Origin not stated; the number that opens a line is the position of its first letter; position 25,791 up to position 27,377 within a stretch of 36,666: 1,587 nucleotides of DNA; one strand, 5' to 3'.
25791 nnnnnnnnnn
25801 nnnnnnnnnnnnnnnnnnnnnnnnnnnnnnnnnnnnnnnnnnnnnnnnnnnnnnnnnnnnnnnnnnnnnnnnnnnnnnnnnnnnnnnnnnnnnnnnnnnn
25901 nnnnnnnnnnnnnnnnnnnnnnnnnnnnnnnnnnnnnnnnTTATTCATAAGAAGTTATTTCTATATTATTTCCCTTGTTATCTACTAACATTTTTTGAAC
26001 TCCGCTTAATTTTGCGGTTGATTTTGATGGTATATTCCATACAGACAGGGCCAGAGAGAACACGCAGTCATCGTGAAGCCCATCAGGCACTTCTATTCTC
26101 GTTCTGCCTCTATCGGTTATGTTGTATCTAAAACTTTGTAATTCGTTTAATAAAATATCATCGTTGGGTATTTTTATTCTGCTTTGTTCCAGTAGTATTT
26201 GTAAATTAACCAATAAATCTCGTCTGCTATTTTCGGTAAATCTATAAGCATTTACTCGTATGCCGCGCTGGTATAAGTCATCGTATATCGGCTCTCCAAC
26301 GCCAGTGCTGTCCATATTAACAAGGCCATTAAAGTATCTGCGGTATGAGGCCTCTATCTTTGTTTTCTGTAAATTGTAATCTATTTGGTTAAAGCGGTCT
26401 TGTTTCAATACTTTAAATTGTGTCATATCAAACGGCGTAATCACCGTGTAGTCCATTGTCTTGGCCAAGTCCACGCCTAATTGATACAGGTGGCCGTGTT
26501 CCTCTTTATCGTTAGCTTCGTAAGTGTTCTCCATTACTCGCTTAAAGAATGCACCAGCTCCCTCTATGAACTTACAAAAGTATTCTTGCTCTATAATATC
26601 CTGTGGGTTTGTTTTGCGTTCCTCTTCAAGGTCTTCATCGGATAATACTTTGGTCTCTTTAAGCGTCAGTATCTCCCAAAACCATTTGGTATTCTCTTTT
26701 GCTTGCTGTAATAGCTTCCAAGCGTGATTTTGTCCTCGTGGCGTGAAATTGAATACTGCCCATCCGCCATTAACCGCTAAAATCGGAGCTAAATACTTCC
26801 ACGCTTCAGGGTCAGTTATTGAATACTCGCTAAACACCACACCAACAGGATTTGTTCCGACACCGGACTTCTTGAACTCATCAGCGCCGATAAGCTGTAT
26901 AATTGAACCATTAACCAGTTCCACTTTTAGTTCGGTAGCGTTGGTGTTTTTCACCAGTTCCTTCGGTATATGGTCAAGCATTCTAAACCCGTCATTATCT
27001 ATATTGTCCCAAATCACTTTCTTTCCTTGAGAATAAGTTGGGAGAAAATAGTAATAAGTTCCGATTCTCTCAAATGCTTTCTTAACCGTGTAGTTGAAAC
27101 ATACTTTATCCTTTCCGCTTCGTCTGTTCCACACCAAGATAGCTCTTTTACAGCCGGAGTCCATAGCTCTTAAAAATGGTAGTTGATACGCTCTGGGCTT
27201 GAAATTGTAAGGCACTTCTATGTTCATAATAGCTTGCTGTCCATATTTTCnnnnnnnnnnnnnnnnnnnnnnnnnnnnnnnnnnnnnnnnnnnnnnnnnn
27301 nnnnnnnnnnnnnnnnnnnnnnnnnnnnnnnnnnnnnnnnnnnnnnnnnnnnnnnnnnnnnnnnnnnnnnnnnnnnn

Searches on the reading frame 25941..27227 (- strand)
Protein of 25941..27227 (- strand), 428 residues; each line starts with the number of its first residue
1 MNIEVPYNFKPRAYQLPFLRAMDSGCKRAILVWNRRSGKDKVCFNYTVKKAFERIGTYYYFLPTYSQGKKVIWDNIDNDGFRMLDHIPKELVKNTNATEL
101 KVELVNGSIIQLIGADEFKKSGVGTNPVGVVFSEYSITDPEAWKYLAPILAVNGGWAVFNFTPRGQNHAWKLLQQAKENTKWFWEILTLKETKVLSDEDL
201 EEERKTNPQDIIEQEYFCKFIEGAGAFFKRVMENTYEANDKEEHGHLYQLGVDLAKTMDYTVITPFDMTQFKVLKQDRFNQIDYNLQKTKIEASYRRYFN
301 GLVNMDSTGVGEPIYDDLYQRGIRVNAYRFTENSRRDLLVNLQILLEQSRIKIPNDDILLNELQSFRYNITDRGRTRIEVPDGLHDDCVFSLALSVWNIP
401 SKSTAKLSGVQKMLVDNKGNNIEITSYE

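Call 14: search_protein_families(library=phrogs, proteins=[window:25941-27227:-], max_evalue=0.001)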
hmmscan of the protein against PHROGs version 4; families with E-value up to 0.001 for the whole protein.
window:25941-27227:- (428 aa): 5 families
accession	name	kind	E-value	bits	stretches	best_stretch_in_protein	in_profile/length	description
phrog_2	-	head and packaging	4.7e-26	92.8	1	4-403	260-596/807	terminase large subunit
phrog_5909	-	head and packaging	1.3e-17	64.9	1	162-403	8-272/285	terminase large subunit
phrog_5713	-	head and packaging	9e-09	36.4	1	280-400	2-126/143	terminase large subunit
phrog_7579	-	head and packaging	1.2e-07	32.2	1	26-231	17-224/239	terminase large subunit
phrog_27743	-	unknown function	1.3e-07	32.5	1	326-412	133-225/233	-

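Call 19: find_homologous_proteins(query=window:25941-27227:-, max_evalue=1e-30)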
Query window:25941-27227:- (428 aa): 3699 proteins with E <= 1e-30 among 7619 candidates; the best 120 are listed.
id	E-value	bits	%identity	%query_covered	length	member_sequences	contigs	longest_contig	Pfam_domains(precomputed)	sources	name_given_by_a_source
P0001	6.3e-293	989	100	100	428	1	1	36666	PF17289.9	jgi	-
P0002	3.4e-240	815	81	100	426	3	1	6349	PF17289.9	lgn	-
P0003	2.1e-237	806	81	100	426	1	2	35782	PF17289.9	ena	-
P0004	3.7e-230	782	76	100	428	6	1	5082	PF17289.9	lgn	-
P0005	5.7e-230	782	77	100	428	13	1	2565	PF17289.9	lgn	-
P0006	6.3e-223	759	74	100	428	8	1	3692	PF17289.9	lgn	-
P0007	2.3e-217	740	77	95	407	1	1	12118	PF17289.9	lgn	-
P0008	1.6e-216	738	77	95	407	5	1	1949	PF17289.9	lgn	-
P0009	2.7e-202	691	77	89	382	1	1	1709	PF17289.9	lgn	-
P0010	3.0e-202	690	69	100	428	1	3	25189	PF17289.9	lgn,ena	-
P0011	2.6e-200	684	68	100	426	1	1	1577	-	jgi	-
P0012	2.7e-200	684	72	95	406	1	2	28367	PF17289.9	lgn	-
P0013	1.1e-198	679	68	100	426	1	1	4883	PF17289.9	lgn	-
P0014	2.5e-198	678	68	100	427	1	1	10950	PF17289.9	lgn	-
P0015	3.1e-198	677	68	96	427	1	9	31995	PF17289.9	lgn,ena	-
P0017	1.6e-197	675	71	93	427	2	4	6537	PF17289.9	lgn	-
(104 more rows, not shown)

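Call 21: find_related_loci(query=window:25941-27227:-, collection=viral_contigs, flank=6000)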
Query window:25941-27227:- (428 aa) in viral_contigs; peptide patterns used: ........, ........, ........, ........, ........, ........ (x = any residue, [..] = any of these).
38 stretches matched a pattern; 34 encode a relative of the query (tblastn E <= 1e-3); 34 distinct loci.
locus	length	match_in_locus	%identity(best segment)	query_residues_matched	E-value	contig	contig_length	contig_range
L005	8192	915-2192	77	3-428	0e+0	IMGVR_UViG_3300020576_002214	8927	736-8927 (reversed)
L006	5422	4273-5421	82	3-385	0e+0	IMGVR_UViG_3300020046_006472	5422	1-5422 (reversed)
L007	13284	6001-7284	64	1-428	0e+0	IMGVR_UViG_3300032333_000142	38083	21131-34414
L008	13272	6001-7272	63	3-428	0e+0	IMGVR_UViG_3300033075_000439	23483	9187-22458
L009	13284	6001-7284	59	3-428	7e-178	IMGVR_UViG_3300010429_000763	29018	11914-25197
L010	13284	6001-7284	59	3-428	7e-178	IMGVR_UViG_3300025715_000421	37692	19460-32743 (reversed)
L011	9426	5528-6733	63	3-399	7e-175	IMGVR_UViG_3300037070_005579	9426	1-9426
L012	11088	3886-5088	64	3-400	3e-174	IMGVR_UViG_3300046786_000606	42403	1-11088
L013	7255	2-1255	60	14-428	3e-173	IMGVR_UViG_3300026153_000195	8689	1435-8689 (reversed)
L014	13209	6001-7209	63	1-401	6e-178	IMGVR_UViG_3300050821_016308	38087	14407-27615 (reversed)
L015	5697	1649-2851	60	1-396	3e-170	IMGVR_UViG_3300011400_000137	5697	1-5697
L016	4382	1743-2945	60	3-402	5e-173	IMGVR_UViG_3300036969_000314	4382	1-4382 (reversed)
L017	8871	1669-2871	60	3-402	6e-168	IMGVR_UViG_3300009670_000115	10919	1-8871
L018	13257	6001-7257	56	3-423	2e-165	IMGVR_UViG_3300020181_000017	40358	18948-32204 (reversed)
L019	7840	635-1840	60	3-402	4e-164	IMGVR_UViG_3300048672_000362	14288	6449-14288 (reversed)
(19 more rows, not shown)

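Call 26: find_encoding_contigs(protein=P0003, flank=6000, max_places=4)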
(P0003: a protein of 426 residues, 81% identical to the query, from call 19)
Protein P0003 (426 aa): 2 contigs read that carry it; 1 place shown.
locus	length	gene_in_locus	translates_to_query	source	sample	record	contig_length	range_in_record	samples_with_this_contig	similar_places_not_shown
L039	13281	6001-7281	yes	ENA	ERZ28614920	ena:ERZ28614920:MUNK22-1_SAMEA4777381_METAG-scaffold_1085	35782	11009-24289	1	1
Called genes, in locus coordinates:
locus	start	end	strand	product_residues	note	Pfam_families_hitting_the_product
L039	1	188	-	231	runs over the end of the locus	PF07460:NUMOD3 (faint), PF01844:HNH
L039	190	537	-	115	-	-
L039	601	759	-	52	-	-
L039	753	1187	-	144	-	-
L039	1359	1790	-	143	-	-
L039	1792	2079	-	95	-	-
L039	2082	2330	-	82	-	-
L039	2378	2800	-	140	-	-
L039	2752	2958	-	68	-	-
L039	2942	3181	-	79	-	-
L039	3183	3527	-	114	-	-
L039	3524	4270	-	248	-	-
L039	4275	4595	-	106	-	-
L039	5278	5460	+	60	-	-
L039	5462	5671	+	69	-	-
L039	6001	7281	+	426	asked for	PF17289:Terminase_6C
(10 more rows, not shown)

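Call 27: find_encoding_contigs(protein=P0002, flank=6000, max_places=4)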
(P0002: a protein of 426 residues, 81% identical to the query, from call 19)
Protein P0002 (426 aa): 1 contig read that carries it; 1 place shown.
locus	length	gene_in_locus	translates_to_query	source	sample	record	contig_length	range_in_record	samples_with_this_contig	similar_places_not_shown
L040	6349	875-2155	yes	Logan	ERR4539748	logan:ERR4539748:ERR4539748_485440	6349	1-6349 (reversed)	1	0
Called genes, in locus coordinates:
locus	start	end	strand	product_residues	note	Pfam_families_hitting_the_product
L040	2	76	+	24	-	?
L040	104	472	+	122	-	PF01844:HNH (weak)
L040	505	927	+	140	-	-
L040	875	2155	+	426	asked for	PF17289:Terminase_6C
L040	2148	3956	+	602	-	-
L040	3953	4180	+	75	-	-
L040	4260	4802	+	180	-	-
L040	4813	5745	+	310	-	-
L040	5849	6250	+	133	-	-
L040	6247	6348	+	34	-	?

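Call 28: find_encoding_contigs(protein=P0007, flank=6000, max_places=4)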
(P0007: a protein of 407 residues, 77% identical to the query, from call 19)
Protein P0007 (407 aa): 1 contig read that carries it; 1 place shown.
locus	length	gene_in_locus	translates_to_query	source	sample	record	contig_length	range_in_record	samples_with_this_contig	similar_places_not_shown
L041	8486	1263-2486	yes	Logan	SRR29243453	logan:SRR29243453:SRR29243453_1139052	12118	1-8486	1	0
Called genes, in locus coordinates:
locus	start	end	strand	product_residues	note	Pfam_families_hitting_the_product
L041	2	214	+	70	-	?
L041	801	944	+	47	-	-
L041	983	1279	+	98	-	-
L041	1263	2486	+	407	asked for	PF17289:Terminase_6C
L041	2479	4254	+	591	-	-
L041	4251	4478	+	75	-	-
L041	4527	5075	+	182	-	-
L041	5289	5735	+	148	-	-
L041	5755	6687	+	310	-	-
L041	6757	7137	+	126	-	-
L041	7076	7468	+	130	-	-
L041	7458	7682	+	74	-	-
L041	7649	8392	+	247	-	-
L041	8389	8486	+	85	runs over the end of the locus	-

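Call 39: find_related_loci(query=window:25941-27227:-, collection=metagenome_contigs, flank=5000)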
Query window:25941-27227:- (428 aa) in metagenome_contigs; peptide patterns used: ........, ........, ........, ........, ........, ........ (x = any residue, [..] = any of these).
91 stretches matched a pattern; 44 encode a relative of the query (tblastn E <= 1e-3); 44 distinct loci.
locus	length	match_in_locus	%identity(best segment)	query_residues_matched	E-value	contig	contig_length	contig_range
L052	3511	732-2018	80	1-428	0e+0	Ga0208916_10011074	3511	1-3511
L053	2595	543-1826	62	1-428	0e+0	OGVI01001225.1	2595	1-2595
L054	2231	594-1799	64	3-399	0e+0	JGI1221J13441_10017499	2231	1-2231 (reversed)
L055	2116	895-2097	63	1-399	0e+0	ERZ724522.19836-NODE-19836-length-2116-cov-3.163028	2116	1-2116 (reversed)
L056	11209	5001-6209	63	1-401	5e-178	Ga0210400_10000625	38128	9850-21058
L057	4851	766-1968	63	1-397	2e-179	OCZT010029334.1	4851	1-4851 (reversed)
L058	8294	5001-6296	58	1-428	3e-172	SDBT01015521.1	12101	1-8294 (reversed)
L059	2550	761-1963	60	3-402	3e-180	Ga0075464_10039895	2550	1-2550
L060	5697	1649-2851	60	1-396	2e-170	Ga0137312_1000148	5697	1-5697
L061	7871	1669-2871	60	3-402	4e-168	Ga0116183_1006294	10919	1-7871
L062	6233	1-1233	58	20-428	1e-167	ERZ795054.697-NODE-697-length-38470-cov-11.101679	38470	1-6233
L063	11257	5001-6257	56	3-423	1e-165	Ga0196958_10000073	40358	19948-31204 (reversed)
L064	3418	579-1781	59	1-399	5e-173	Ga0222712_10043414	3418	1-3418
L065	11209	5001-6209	57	1-402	7e-161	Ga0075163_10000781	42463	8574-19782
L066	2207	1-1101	63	36-400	6e-173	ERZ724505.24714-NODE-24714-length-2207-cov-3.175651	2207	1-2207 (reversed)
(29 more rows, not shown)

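Call 42: find_related_loci(query=window:25941-27227:-, collection=genome_contigs, flank=5000)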
Query window:25941-27227:- (428 aa) in genome_contigs; peptide patterns used: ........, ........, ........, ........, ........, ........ (x = any residue, [..] = any of these).
39 stretches matched a pattern; 3 encode a relative of the query (tblastn E <= 1e-3); 3 distinct loci.
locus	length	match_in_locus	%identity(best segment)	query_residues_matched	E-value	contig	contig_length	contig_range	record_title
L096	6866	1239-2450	57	1-402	5e-157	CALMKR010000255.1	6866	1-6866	MAG TPA_asm: uncultured bacterium isolate SRR5676466_bin.108_CONCOCT_v1.1_MAG genome assembly, contig: ERZ724530.3462, w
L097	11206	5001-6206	55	3-403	1e-150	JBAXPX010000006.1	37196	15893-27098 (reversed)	MAG: bacterium isolate ELA542 MAG542_6, whole genome shotgun sequence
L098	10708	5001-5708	50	5-233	3e-76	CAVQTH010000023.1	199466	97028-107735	MAG: uncultured delta proteobacterium isolate MFD00032.bin.2.163 genome assembly, contig: contig_14547, whole genome sho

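Call 44: find_encoding_contigs(protein=P0004, flank=5000, max_places=3)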
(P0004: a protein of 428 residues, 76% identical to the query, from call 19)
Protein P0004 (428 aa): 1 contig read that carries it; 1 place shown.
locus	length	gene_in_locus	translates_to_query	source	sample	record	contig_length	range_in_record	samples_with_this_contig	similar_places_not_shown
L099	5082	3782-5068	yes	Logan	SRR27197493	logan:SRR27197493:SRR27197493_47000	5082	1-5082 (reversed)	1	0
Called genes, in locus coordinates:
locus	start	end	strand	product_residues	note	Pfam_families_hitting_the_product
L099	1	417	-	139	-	?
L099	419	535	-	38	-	-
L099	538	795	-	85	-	-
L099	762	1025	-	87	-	-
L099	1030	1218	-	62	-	-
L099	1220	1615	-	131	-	-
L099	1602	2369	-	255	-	-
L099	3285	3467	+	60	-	-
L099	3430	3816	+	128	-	-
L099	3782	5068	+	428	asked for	PF17289:Terminase_6C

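Call 45: find_encoding_contigs(protein=P0012, flank=5000, max_places=3)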
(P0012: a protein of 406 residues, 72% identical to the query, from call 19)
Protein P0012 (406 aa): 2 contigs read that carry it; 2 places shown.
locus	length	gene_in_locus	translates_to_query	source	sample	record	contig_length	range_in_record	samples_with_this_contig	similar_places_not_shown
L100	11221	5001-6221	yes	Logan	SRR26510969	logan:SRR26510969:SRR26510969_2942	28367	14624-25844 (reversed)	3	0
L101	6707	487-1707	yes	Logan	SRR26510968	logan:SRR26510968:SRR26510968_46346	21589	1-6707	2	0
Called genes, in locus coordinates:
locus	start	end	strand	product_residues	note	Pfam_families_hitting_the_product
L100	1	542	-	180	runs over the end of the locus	PF04404:ERF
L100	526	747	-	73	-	-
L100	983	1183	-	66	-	-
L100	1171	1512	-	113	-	-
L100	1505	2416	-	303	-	PF13481:AAA_25, PF03796:DnaB_C (weak), PF06745:ATPase, PF03796:DnaB_C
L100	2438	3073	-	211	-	-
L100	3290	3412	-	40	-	-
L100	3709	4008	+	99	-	-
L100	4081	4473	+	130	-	-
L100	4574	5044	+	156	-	-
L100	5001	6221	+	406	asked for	PF17289:Terminase_6C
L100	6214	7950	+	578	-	-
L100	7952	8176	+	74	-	-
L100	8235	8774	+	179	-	-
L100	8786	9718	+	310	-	-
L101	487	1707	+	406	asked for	PF17289:Terminase_6C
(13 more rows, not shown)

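Call 46: find_encoding_contigs(protein=P0010, flank=5000, max_places=3)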
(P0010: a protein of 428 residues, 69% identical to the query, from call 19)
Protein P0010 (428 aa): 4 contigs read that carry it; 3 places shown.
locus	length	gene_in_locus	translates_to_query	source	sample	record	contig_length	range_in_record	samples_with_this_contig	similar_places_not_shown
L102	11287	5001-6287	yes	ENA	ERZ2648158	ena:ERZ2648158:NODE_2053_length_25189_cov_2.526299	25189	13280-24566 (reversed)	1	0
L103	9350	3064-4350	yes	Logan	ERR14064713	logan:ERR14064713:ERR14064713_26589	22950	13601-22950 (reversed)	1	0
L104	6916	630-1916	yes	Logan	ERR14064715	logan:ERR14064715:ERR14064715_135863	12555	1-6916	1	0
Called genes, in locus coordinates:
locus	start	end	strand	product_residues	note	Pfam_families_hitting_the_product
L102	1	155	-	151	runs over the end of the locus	-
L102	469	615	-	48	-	-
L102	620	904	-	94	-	-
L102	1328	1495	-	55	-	-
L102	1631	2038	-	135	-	PF14297:Lin1244_N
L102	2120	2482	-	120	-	-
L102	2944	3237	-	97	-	-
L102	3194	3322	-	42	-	-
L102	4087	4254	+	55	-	-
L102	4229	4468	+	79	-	PF11753:DUF3310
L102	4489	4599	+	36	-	-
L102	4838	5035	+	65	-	-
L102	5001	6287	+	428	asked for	PF17289:Terminase_6C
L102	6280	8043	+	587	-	-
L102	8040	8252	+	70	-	-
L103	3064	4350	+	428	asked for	PF17289:Terminase_6C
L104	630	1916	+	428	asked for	PF17289:Terminase_6C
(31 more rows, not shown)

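Call 52: find_encoding_contigs(protein=P0006, flank=5000, max_places=4)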
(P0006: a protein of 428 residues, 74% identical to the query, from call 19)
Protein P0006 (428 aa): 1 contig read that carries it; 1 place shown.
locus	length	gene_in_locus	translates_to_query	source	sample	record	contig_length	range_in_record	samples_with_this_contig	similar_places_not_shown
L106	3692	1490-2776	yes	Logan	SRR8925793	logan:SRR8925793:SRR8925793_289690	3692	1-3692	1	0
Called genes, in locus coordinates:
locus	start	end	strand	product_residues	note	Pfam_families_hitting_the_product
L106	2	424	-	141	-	?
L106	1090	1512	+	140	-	-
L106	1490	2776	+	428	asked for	PF17289:Terminase_6C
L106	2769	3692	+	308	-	?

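Call 53: find_encoding_contigs(protein=P0017, flank=5000, max_places=4)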
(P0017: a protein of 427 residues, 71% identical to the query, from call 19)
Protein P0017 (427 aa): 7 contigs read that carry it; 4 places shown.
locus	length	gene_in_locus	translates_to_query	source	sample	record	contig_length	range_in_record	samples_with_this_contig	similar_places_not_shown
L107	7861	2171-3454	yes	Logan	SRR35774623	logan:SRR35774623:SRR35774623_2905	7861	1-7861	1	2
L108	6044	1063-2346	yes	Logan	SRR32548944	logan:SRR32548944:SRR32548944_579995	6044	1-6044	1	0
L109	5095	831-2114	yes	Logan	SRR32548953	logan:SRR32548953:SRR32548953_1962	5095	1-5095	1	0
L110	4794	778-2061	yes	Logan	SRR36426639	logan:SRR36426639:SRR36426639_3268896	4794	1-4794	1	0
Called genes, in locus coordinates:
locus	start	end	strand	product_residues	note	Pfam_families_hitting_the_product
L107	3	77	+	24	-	?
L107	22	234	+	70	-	-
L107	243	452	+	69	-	-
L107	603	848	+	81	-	-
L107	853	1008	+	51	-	-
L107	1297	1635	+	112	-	-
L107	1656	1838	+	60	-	-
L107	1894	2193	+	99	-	PF18932:DUF5681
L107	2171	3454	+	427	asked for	PF17289:Terminase_6C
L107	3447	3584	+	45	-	-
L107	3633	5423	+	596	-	-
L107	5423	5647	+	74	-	-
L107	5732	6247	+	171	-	-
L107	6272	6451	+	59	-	-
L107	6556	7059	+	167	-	PF14528:LAGLIDADG_3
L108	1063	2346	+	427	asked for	PF17289:Terminase_6C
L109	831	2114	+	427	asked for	PF17289:Terminase_6C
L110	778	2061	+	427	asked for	PF17289:Terminase_6C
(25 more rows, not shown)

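Call 54: find_encoding_contigs(protein=P0005, flank=5000, max_places=4)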
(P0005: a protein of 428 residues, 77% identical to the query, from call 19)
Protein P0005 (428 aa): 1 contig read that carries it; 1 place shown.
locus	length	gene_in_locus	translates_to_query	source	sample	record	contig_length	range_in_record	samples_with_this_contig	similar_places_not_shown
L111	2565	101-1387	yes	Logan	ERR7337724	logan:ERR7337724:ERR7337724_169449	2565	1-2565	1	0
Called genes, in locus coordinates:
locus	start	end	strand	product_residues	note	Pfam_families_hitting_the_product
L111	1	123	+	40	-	?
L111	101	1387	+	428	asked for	PF17289:Terminase_6C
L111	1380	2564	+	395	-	?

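Call 88: search_dna_similar(query=window:25941-27227:-, collection=phages, mode=protein, max_rows=12)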
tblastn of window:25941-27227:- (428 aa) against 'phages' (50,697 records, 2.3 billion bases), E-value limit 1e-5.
Records with a match: 490; places in all: 491; records where one place covers at least 80% of the query: 198.
Best place of each record, by identity: <60% 490.
By first word of the organism name: Vibrio 162; Klebsiella 86; Escherichia 42; Salmonella 41; Pseudomonas 25; Pelagibacter 22; Synechococcus 14; Caudoviricetes 13; Thermus 12; Stenotrophomonas 12; and 30 more.
By host as written in the record: - 97; Vibrio harveyi BAA-1116 36; Klebsiella pneumoniae 25; Vibrio breoganii 15; Escherichia coli 14; Candidatus Pelagibacter ubique HTCC1062 14; Vibrio cholerae 11; Vibrio cholerae 2095 9; and 142 more.
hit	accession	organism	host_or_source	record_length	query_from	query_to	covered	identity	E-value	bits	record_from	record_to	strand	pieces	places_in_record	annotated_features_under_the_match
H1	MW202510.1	Caudoviricetes sp.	Manatee Spring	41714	2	253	59%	44.4%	5e-63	225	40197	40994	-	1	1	large subunit terminase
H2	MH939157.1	Meiothermus phage MMP17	Meiothermus sp.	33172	20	399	89%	28.5%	5e-34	140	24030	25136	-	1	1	terminase, ATPase subunit | hypothetical protein (x2)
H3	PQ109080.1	Thermus phage Riverbug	Thermus thermophilus HB8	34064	20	397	88%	28.2%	2e-30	130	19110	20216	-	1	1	TerL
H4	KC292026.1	Halogranum tailed virus 1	Halogranum sp. SS5-1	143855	10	406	93%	26.5%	4e-18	93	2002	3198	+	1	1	5: terminase large subunit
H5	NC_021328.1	Halogranum tailed virus 1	Halogranum sp. SS5-1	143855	10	406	93%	26.5%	4e-18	93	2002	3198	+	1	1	5: terminase large subunit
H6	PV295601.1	Vibrio phage vB_VibP_ZCVPP1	Vibrio parahaemolyticus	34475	3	237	55%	44.4%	5e-58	211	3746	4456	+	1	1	structural protein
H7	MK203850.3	Alteromonas phage ZP6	Alteromonas macleodii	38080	2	247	57%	41.9%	1e-57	209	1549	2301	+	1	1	terminase large subunit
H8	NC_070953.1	Alteromonas phage ZP6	Alteromonas macleodii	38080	2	247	57%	41.9%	1e-57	209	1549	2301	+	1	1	terminase large subunit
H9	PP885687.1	Tunturiibacter phage Tunturi_4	Tunturiibacter empetritectus M8UP27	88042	17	399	89%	26.2%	1e-30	130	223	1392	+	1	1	terminase large subunit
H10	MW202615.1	Caudoviricetes sp.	Manatee Spring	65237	3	228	53%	44.2%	2e-64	229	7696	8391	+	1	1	large subunit terminase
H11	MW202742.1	Caudoviricetes sp.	Manatee Spring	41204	9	237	54%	43.4%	2e-58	212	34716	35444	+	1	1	large subunit terminase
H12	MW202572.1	Caudoviricetes sp.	Manatee Spring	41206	9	237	54%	43.4%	2e-58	212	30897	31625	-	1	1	large subunit terminase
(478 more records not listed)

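Call 91: find_encoding_contigs(protein=P0015, flank=4500, max_places=8)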
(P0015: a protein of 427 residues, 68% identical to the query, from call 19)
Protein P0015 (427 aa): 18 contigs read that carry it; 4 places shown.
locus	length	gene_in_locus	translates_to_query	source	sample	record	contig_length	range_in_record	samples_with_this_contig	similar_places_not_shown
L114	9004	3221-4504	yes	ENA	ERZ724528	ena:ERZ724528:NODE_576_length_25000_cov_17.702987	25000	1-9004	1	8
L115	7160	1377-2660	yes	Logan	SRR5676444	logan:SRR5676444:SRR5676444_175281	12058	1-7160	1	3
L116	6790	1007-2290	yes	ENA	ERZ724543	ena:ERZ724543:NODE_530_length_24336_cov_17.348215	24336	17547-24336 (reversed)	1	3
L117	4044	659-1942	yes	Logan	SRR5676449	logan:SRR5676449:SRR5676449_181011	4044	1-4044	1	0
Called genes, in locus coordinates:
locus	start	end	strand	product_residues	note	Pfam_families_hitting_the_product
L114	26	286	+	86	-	-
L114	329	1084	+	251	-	PF08241:Methyltransf_11 (faint), PF01555:N6_N4_Mtase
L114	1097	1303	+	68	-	-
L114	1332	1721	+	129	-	-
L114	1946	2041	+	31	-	-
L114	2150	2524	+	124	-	-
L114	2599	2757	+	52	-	-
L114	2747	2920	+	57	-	-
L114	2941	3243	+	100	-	PF18932:DUF5681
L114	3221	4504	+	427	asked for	PF17289:Terminase_6C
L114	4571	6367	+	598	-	-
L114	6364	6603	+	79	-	-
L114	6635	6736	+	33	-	-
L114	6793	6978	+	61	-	-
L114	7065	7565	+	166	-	-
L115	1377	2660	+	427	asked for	PF17289:Terminase_6C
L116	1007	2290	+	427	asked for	PF17289:Terminase_6C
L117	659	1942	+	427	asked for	PF17289:Terminase_6C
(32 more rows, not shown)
